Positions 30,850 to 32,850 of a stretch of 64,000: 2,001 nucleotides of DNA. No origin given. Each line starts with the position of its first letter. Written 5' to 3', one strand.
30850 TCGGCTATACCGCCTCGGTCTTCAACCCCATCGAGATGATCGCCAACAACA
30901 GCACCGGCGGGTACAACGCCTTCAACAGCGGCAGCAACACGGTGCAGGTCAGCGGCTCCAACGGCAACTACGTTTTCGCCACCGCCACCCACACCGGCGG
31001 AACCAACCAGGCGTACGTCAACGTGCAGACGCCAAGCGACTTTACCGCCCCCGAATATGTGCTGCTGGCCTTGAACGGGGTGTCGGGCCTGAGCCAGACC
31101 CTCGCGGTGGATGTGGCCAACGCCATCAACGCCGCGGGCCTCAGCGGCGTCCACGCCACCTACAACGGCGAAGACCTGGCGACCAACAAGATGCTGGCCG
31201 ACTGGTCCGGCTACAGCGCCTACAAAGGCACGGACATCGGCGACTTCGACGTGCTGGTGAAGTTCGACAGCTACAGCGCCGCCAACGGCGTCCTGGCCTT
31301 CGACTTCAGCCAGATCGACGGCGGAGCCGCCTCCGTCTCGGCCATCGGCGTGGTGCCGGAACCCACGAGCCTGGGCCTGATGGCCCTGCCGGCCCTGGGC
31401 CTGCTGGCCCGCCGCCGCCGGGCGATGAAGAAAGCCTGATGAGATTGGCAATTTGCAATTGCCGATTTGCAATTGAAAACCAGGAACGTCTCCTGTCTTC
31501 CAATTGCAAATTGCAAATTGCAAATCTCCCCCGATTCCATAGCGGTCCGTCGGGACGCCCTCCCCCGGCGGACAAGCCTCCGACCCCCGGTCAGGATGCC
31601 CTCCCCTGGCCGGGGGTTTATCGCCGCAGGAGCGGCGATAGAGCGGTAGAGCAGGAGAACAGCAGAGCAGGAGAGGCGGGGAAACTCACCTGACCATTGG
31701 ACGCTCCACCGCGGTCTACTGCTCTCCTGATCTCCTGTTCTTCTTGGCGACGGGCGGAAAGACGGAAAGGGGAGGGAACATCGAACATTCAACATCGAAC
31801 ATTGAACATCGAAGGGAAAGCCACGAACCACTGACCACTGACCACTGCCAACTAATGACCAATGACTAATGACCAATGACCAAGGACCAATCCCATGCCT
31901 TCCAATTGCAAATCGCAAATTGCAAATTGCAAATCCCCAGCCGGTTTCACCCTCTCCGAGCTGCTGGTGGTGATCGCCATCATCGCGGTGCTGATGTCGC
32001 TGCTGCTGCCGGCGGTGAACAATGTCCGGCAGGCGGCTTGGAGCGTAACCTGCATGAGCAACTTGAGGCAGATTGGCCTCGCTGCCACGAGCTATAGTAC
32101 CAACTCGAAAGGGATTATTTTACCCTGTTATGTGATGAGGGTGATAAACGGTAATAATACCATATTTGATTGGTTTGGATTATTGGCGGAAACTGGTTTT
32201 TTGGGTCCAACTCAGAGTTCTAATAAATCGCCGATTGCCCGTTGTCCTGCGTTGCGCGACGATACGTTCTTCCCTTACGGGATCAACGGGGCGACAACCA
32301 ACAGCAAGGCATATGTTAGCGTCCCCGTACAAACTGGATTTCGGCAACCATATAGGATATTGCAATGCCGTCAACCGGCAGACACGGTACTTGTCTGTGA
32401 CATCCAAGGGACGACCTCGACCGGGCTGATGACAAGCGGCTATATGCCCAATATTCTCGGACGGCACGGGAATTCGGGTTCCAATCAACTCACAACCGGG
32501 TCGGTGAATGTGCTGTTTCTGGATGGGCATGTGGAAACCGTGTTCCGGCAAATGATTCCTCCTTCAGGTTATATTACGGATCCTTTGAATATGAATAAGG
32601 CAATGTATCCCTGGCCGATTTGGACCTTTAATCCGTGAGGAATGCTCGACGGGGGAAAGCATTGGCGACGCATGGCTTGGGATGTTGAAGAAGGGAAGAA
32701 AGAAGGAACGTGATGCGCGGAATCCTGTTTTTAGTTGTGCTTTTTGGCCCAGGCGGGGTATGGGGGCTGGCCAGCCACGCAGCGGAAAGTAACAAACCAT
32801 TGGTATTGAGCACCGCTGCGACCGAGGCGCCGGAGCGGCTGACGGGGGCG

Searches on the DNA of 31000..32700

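Call 29: search_rna_families(source=window, start=31000, end=32700, threshold=evalue, max_evalue=1)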
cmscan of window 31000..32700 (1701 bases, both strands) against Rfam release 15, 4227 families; matches with E-value up to 1: 9.
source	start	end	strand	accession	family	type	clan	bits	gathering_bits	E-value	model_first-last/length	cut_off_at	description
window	31506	31621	+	RF02344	ar14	Gene; sRNA;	-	33.3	58.8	0.00052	1-123/123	no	Alphaproteobacterial ar14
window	31450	31527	-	RF00822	mir-274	Gene; miRNA;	-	28.7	56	0.0023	1-97/97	no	mir-274 microRNA precursor family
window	31647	31745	-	RF03671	MIR3522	Gene; miRNA;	-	26.6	100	0.019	1-89/89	no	MIR3522 microRNA precursor family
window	31448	31528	-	RF00853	mir-304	Gene; miRNA;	-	23.9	99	0.043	1-88/88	no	mir-304 microRNA precursor family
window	31652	31737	-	RF03964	mir-H1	Gene; miRNA;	-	22.5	97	0.97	1-85/85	no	mir-H1 microRNA precursor family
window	31432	31537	-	RF00245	mir-19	Gene; miRNA;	CL00110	22.4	50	0.29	1-79/79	no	mir-19 microRNA precursor family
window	31460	31518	-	RF03259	MIR1514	Gene; miRNA;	-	21.9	90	0.69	1-110/110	no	MIR1514 microRNA precursor family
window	31465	31509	-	RF03567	MIR8024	Gene; miRNA;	-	21.2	57.3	0.48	1-86/86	no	MIR8024 microRNA precursor family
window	31631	31749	-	RF00690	MIR408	Gene; miRNA;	-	17.1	64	0.61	1-126/126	no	MIR408 microRNA precursor family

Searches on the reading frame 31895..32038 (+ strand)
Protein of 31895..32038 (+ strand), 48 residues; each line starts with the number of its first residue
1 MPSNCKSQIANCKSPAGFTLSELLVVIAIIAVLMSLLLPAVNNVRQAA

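Call 17: find_homologous_proteins(query=window:31895-32038:+, max_evalue=10)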
Query seq(48 aa) (48 aa): 445 proteins with E <= 10 among 446 candidates; the best 120 are listed.
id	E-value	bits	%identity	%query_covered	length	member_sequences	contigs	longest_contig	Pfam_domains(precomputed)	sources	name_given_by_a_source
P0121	2.9e-7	47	76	79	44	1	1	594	PF07963.18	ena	-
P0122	5.1e-7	47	74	81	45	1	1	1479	PF07963.18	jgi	jgi:prepilin-type N-terminal cleavage/methylation domain-containing protein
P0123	8.3e-7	46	75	75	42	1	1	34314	PF07963.18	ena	-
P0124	1.2e-6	45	76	79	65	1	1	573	PF07963.18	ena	-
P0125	2.7e-6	44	74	79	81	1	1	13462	PF07963.18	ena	-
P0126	2.8e-6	44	67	88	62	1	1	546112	PF07963.18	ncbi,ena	-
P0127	4.3e-6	44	60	100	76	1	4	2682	-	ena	-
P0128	6.1e-6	43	68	85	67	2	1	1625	PF07963.18,PF07596.17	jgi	jgi:prepilin-type N-terminal cleavage/methylation domain-containing protein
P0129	6.8e-6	43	70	83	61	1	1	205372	PF07963.18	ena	-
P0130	7.0e-6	43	68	85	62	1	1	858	PF07963.18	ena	-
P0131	7.5e-6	43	75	75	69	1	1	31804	PF07963.18,PF07596.17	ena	-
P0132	9.9e-6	43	76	75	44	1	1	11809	PF07963.18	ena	-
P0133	1.0e-5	43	68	79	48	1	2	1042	PF07963.18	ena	-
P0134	1.1e-5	42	88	67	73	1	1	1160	PF07963.18,PF07596.17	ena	-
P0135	1.2e-5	42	67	88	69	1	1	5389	PF07963.18,PF07596.17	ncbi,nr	ncbi:MAG TPA: DUF1559 domain-containing protein, partial [Gemmataceae bacterium]|nr:DUF1559 domain-c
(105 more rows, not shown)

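Call 41: search_protein_representatives(protein=window:31895-32023:+)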
Query: 43 residues. Proteins with E-value up to 0.001 (for the whole library): 826; up to 1e-10: 3; up to 1e-30: 0. The best 150 are listed.
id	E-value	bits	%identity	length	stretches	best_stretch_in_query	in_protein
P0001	6.0e-17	74.9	100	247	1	1-43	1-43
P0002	1.7e-14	67.5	95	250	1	1-42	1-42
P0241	5.4e-11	56.8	76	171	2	11-42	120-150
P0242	2.6e-10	54.7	82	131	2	16-42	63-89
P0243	8.0e-10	53.2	68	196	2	13-42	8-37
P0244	1.6e-09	52.3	68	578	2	10-42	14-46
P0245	4.9e-09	50.8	66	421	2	3-42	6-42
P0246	2.2e-08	48.9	45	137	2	2-42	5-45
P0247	2.6e-08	48.7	61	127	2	4-41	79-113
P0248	3.8e-08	48.2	69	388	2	13-43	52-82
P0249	5.0e-08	47.8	66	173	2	4-42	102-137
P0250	6.2e-08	47.5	76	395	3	16-42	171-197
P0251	7.8e-08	47.2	63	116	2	4-41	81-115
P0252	1.2e-07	46.6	74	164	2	14-41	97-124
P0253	1.4e-07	46.5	65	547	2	13-42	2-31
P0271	1.5e-05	40.3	62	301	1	3-39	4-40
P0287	3.4e-05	39.2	76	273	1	5-42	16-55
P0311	5.5e-05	38.6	69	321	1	3-41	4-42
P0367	1.2e-04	37.5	76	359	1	3-41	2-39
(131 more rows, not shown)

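Call 43: find_encoding_contigs(protein=P0287, flank=3000, max_places=4)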
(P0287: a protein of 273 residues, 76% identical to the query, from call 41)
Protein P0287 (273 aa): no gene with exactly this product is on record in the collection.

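Call 44: find_encoding_contigs(protein=P0367, flank=3000, max_places=4)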
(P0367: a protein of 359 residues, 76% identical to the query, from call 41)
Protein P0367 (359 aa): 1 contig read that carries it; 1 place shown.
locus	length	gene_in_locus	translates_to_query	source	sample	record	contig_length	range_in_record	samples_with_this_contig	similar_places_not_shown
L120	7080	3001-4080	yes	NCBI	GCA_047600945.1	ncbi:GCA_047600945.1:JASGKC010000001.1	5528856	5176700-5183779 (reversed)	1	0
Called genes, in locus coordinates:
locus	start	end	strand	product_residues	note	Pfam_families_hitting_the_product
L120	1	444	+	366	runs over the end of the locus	-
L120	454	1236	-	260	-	PF13472:Lipase_GDSL_2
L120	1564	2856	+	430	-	PF28597:T2SSF_N, PF00482:T2SSF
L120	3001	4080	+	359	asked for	PF07963:N_methyl (weak)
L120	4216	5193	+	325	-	-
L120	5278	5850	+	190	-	-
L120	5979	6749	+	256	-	-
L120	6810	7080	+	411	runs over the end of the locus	-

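Call 46: find_encoding_contigs(protein=P0311, flank=3000, max_places=4)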
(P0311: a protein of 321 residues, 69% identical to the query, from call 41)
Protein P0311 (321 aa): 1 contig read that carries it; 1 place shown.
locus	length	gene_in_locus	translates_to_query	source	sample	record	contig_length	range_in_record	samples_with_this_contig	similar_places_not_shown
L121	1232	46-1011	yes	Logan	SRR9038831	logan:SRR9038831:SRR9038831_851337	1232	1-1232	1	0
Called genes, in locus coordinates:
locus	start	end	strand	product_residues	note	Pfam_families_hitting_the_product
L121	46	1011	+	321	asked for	PF07963:N_methyl (weak)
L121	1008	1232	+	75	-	?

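Call 47: find_encoding_contigs(protein=P0271, flank=3000, max_places=4)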
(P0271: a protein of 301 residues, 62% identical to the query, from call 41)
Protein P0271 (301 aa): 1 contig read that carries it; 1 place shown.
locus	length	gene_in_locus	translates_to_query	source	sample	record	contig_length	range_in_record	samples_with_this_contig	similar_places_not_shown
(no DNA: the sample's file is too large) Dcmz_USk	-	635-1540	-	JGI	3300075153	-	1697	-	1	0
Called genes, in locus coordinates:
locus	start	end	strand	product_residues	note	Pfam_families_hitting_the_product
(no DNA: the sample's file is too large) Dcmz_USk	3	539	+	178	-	?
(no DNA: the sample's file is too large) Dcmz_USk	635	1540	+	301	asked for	PF07963:N_methyl (weak)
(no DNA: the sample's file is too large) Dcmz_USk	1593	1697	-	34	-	?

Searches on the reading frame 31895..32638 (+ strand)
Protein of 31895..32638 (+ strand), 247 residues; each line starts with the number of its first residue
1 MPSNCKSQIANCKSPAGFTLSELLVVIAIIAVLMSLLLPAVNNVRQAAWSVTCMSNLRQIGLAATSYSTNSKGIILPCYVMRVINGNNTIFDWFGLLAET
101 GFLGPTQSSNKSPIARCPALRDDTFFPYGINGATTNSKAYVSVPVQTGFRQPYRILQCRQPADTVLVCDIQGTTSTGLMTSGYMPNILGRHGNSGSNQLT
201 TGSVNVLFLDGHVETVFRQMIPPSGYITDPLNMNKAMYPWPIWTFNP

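Call 8: search_protein_families(library=pfam, proteins=[window:31895-32638:+], max_evalue=0.01)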
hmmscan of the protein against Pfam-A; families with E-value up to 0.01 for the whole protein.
window:31895-32638:+ (247 aa): 2 families
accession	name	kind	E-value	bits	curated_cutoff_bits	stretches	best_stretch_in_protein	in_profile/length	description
PF07963.17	N_methyl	-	3.3e-07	30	21.2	1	16-38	5-27/27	Prokaryotic N-terminal methylation motif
PF07596.16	SBP_bac_10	-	7.1e-06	26.7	23.3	1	44-69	3-28/268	Protein of unknown function (DUF1559)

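Call 9: find_homologous_proteins(query=window:31895-32638:+)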
Query window:31895-32638:+ (247 aa): 7656 proteins with E <= 0.001 among 8000 candidates; the best 120 are listed.
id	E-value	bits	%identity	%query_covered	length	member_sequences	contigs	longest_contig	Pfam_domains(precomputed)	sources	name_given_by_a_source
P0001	1.8e-164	563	100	100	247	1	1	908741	PF07963.18,PF07596.17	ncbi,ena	-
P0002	2.9e-31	127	42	88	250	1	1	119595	PF07963.18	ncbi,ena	-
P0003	4.9e-20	90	46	35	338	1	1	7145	PF07963.18,PF07596.17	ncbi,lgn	-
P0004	9.1e-20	89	27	98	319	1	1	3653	PF07963.18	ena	-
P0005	5.8e-19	86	33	84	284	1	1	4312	PF07963.18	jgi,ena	-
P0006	5.6e-18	83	32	94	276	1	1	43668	PF07963.18,PF07596.17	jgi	jgi:prepilin-type processing-associated H-X9-DG protein/prepilin-type N-terminal cleavage/methylatio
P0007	1.6e-17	82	33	87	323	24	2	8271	PF07963.18,PF07596.17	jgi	jgi:prepilin-type processing-associated H-X9-DG protein/prepilin-type N-terminal cleavage/methylatio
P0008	1.7e-17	82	36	81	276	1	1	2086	PF07963.18,PF07596.17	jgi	jgi:prepilin-type processing-associated H-X9-DG protein/prepilin-type N-terminal cleavage/methylatio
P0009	2.6e-17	81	39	32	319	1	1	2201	PF07596.17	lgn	-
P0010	3.1e-17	81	34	83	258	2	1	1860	PF07963.18,PF07596.17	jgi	jgi:prepilin-type N-terminal cleavage/methylation domain-containing protein/prepilin-type processing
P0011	1.5e-16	79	36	83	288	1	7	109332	PF07963.18,PF07596.17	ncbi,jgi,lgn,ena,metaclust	ncbi:MAG: prepilin-type cleavage/methylation domain-containing protein [Gemmataceae bacterium]|metac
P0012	1.0e-15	76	32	85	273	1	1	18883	PF07963.18,PF07596.17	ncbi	-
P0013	1.2e-15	76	32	84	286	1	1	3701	-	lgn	-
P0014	1.2e-15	76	34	81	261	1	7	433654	PF07963.18,PF07596.17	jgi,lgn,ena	jgi:prepilin-type N-terminal cleavage/methylation domain-containing protein/prepilin-type processing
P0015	1.9e-15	75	34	81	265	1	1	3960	PF07963.18,PF07596.17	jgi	jgi:prepilin-type N-terminal cleavage/methylation domain-containing protein/prepilin-type processing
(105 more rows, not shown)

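Call 10: find_encoding_contigs(protein=P0001, flank=10000, max_places=6)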
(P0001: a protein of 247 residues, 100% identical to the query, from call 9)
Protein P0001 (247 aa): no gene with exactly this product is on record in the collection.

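Call 12: find_encoding_contigs(protein=P0002, flank=10000, max_places=6)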
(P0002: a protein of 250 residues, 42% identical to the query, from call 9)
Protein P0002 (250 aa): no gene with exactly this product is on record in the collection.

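Call 14: list_cluster_members(proteins=[P0001, P0002])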
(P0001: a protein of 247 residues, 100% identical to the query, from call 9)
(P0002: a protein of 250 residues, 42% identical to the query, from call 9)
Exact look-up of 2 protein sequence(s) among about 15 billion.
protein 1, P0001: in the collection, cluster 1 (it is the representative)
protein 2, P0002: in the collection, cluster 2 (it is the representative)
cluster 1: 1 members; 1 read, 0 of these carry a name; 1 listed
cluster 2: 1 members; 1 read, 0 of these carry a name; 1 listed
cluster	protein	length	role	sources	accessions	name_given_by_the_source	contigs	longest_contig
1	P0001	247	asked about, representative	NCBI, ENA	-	-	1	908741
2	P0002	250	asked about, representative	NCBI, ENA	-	-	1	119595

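Call 68: search_protein_families(library=ncbifam, proteins=[window:31895-32638:+], max_evalue=0.001)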
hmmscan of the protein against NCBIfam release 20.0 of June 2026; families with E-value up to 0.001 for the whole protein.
window:31895-32638:+ (247 aa): 7 families
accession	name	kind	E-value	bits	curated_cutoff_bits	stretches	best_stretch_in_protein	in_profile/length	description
TIGR02532.1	IV_pilin_GFxxxE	domain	2.1e-06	27.3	16.3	1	16-38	2-24/24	prepilin-type N-terminal cleavage/methylation domain-containing protein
NF041013.1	T4P_ComGE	equivalog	5.2e-06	26.5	49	1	16-46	4-34/83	competence type IV pilus minor pilin ComGE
NF040999.1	pilin_ComGC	equivalog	7.2e-06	26.1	75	1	16-60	2-46/84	competence type IV pilus major pilin ComGC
TIGR02596.1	TIGR02596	subfamily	1.2e-05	25.5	70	1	18-48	1-31/196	Verru_Chthon cassette protein D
TIGR01710.1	typeII_sec_gspG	equivalog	1.7e-05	24.8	88.85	1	17-67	2-52/134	type II secretion system major pseudopilin GspG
NF007862.0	PRK10574.1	equivalog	3e-05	24.2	138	1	16-48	5-38/145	prepilin peptidase-dependent pilin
TIGR01708.2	typeII_sec_gspH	equivalog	0.00066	19.7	80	1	16-42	2-28/169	type II secretion system minor pseudopilin GspH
